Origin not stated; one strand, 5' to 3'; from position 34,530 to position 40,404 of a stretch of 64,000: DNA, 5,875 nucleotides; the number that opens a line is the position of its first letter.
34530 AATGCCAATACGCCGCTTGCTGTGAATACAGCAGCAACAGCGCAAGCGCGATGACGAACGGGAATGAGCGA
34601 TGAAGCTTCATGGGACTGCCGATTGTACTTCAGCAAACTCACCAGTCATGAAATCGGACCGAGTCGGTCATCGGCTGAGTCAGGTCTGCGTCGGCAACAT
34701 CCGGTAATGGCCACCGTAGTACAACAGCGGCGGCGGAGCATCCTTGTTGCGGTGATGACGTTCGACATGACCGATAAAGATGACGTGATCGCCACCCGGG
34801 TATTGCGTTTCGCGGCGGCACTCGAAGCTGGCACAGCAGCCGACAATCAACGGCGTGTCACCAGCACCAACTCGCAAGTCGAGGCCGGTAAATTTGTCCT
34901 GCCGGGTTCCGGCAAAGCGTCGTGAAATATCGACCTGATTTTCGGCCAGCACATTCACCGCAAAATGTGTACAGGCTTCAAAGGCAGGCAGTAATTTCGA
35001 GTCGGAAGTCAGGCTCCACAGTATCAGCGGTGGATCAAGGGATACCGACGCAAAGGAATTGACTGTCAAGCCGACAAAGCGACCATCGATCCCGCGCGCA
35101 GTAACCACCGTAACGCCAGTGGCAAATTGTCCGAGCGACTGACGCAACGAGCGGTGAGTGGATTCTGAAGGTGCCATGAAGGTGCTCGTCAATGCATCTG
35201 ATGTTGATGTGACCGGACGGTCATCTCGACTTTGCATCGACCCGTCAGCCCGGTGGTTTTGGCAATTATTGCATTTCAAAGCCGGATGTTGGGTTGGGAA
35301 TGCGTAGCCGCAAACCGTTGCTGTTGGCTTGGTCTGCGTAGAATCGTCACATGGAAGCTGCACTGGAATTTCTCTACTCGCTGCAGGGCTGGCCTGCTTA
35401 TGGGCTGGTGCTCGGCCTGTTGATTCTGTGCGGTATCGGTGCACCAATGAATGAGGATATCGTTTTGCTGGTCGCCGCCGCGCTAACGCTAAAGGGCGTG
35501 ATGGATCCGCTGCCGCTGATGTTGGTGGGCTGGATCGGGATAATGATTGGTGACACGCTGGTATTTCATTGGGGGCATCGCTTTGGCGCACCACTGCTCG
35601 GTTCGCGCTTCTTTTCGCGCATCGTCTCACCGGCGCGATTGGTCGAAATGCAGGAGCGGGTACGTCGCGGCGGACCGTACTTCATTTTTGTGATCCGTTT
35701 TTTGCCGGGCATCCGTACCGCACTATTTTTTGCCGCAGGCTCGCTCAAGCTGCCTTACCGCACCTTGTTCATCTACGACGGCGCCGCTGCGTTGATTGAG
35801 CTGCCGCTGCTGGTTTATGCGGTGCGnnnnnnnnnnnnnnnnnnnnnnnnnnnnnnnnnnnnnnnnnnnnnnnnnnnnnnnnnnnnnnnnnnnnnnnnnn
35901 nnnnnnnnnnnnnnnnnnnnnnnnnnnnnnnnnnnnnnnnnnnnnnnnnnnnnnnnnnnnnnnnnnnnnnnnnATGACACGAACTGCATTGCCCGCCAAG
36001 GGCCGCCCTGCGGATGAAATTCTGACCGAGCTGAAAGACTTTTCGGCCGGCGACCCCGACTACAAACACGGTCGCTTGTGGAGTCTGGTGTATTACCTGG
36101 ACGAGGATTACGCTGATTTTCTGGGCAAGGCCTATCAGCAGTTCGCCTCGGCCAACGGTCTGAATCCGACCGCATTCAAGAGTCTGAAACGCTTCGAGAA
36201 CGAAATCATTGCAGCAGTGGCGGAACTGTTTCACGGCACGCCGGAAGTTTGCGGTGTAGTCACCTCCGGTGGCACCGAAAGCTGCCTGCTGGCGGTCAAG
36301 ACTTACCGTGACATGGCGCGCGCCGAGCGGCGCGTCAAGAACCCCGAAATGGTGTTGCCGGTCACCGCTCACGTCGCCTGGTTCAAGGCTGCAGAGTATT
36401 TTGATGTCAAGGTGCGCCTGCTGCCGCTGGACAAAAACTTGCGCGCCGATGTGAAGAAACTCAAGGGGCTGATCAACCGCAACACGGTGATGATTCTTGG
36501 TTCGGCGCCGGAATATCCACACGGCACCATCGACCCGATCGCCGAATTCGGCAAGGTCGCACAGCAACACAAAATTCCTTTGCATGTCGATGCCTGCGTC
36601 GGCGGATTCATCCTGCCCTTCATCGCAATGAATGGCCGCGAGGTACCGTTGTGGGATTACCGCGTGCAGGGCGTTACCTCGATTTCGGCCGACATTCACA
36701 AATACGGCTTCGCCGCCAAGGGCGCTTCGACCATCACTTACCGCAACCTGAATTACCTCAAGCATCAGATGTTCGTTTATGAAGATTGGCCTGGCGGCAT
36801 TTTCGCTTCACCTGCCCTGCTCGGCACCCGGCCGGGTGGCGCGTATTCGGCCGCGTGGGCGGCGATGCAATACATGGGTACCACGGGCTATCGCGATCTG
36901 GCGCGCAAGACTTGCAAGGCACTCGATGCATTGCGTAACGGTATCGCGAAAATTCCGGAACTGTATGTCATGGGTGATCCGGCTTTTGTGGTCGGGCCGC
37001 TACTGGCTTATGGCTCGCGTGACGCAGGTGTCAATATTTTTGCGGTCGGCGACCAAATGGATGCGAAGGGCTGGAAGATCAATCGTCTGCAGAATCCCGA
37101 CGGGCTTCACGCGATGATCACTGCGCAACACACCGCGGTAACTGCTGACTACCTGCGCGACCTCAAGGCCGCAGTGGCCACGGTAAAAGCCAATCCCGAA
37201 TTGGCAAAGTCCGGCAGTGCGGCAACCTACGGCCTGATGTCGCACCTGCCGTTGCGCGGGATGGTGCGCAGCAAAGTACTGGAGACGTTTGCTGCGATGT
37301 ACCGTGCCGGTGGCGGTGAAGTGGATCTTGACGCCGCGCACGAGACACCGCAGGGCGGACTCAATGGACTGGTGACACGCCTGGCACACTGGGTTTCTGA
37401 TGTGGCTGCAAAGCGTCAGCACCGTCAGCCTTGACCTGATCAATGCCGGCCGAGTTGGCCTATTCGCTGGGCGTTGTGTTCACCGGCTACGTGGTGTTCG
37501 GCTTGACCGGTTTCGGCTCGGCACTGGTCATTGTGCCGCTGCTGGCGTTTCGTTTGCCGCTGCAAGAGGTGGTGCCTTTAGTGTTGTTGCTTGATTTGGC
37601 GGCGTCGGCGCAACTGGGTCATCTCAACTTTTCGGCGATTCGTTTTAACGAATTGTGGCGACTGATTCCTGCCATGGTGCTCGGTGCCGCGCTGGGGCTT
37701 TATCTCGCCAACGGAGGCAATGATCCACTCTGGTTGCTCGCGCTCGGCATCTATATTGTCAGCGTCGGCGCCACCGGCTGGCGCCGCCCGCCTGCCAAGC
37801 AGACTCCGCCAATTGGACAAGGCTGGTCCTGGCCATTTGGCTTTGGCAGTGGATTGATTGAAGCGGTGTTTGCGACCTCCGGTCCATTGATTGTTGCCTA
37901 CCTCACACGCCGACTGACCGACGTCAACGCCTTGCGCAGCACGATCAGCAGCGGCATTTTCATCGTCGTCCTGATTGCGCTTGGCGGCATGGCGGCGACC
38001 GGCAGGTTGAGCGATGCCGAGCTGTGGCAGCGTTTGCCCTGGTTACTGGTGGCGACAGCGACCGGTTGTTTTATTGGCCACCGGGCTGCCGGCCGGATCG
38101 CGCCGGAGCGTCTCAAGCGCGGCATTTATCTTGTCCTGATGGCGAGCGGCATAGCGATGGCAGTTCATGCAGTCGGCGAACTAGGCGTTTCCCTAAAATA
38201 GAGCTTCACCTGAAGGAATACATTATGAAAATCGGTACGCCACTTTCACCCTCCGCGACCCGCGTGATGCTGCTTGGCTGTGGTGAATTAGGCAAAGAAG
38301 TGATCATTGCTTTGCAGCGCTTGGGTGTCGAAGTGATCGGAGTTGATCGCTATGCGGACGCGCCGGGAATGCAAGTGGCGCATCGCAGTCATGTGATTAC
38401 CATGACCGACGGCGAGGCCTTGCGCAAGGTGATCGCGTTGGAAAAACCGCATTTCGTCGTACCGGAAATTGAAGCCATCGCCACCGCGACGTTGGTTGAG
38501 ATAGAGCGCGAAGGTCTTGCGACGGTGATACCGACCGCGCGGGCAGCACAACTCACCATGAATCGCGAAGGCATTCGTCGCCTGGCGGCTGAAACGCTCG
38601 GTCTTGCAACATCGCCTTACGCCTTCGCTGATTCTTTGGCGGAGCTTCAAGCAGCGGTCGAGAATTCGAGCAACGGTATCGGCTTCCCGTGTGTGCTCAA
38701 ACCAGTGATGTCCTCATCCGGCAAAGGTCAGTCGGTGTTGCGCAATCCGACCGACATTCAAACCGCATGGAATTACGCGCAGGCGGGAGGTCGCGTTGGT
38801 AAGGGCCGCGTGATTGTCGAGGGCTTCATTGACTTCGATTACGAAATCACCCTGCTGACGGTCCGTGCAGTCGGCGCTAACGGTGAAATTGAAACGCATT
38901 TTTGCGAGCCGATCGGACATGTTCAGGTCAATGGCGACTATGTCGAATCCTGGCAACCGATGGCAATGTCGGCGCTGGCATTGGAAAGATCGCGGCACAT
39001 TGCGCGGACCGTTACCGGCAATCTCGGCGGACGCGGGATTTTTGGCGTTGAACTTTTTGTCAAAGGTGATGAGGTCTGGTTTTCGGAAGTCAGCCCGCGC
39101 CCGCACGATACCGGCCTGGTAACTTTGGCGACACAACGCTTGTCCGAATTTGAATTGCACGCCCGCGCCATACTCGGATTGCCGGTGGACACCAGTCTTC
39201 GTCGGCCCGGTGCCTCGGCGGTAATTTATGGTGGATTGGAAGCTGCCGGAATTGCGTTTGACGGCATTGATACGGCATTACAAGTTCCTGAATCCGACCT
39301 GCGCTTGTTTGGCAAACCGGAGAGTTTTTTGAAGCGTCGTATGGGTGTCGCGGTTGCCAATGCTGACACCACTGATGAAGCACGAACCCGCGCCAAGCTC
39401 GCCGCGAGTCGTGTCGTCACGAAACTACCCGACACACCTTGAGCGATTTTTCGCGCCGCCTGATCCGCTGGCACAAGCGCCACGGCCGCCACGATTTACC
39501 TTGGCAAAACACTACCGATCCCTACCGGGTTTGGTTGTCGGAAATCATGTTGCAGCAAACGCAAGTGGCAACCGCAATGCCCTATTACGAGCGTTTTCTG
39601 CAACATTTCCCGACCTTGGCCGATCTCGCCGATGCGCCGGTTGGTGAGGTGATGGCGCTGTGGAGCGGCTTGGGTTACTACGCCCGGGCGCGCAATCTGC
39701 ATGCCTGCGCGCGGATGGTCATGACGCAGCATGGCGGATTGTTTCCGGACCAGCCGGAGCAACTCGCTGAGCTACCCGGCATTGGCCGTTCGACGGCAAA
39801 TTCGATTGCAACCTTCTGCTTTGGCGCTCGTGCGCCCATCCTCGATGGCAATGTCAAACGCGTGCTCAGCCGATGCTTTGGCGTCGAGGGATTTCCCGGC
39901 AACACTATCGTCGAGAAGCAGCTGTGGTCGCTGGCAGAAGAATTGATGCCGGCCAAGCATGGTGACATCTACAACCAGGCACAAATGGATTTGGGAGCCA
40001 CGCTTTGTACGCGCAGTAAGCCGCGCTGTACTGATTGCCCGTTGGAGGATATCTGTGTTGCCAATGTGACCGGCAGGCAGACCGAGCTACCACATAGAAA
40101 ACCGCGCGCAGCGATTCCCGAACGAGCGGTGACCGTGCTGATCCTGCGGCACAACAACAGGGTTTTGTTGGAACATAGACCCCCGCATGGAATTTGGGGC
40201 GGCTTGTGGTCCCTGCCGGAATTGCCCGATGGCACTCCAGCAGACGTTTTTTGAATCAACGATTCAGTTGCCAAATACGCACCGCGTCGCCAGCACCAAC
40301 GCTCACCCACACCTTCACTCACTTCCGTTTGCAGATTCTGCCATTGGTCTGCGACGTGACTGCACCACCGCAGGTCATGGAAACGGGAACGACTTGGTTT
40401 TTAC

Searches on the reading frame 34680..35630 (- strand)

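Call 25: search_protein_families(library=pfam, proteins=[window:34680-35630:-], max_evalue=0.001)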
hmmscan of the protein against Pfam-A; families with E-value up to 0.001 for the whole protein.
window:34680-35630:- (316 aa): 1 family
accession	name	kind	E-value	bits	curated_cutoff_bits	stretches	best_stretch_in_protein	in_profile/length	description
PF01613.24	Flavin_Reduct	-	1.3e-41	142.7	27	1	167-311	2-151/153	Flavin reductase like domain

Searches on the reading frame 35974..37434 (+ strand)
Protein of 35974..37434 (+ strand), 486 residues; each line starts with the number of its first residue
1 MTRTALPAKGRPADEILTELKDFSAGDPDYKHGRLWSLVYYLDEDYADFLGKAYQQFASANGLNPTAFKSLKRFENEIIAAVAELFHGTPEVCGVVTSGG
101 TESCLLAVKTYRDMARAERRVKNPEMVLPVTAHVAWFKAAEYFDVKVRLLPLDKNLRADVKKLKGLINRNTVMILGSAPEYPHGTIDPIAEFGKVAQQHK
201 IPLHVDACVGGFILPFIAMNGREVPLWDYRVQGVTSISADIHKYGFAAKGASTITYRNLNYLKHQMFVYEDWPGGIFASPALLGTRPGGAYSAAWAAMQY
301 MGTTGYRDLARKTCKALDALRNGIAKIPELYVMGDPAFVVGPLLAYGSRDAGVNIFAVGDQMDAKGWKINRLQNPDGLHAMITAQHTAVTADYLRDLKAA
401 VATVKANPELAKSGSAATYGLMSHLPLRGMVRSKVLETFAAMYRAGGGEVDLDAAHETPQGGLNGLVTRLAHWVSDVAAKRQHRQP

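Call 25: search_protein_families(library=pfam, proteins=[window:35974-37434:+], max_evalue=0.001)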
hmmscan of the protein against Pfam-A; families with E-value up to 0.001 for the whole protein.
window:35974-37434:+ (486 aa): 2 families
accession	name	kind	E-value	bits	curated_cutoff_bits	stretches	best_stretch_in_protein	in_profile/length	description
PF00282.25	Pyridoxal_deC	-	9.9e-22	77.6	27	1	68-329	74-358/375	Pyridoxal-dependent decarboxylase conserved domain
PF00266.25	Aminotran_5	-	2.2e-13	50.4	21.5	1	76-208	46-177/371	Aminotransferase class-V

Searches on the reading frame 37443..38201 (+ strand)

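Call 25: search_protein_families(library=pfam, proteins=[window:37443-38201:+], max_evalue=0.001)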
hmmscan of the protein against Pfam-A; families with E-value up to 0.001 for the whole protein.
window:37443-38201:+ (252 aa): 1 family
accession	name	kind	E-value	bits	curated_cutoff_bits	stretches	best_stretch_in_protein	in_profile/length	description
PF01925.25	TauE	-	5.5e-27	95.4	32.6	1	10-239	4-237/237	Sulfite exporter TauE/SafE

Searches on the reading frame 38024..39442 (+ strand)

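Call 25: search_protein_families(library=pfam, proteins=[window:38024-39442:+], max_evalue=0.001)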
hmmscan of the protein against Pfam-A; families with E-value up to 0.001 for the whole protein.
window:38024-39442:+ (472 aa): 6 families
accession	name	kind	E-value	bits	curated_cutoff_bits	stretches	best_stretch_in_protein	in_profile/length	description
PF02222.28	ATP-grasp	-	1.4e-53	181.7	27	1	188-376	2-179/179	ATP-grasp domain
PF21244.3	PurT_C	-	1e-24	86.2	26.7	1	396-464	1-68/68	PurT, C-terminal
PF22660.2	RS_preATP-grasp-like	-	3.3e-08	34.2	27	1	81-176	4-95/98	Ribonucleotide synthetase preATP-grasp domain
PF07478.18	Dala_Dala_lig_C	-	2.1e-05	24.6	24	1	191-361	4-177/204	D-ala D-ala ligase C-terminus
PF02786.22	CPSase_L_D2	-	0.00034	20.6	19.8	1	206-274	25-94/211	Carbamoyl-phosphate synthase L chain, ATP binding domain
PF02826.25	2-Hacid_dh_C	-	0.00043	20.1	25.1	1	75-115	33-73/178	D-isomer specific 2-hydroxyacid dehydrogenase, NAD binding domain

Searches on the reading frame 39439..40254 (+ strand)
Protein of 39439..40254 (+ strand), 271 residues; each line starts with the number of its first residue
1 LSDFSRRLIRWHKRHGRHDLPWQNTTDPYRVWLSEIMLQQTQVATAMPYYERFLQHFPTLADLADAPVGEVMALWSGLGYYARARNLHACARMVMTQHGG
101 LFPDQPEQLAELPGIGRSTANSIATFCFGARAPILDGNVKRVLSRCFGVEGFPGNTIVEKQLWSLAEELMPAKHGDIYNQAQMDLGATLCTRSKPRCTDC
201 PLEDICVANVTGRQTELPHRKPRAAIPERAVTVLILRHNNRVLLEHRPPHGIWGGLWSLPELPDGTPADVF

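Call 25: search_protein_families(library=pfam, proteins=[window:39439-40254:+], max_evalue=0.001)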
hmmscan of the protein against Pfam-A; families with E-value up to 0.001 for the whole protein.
window:39439-40254:+ (271 aa): 3 families
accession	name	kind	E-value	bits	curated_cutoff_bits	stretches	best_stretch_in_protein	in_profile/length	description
PF00730.31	HhH-GPD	-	3.8e-24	85.5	26.2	1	34-167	2-107/108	HhH-GPD superfamily base excision DNA repair protein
PF14815.12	NUDIX_4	-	1.6e-09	38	35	1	232-263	1-36/113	NUDIX domain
PF00633.29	HHH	-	2.8e-08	33.6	24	1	98-125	2-29/30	Helix-hairpin-helix motif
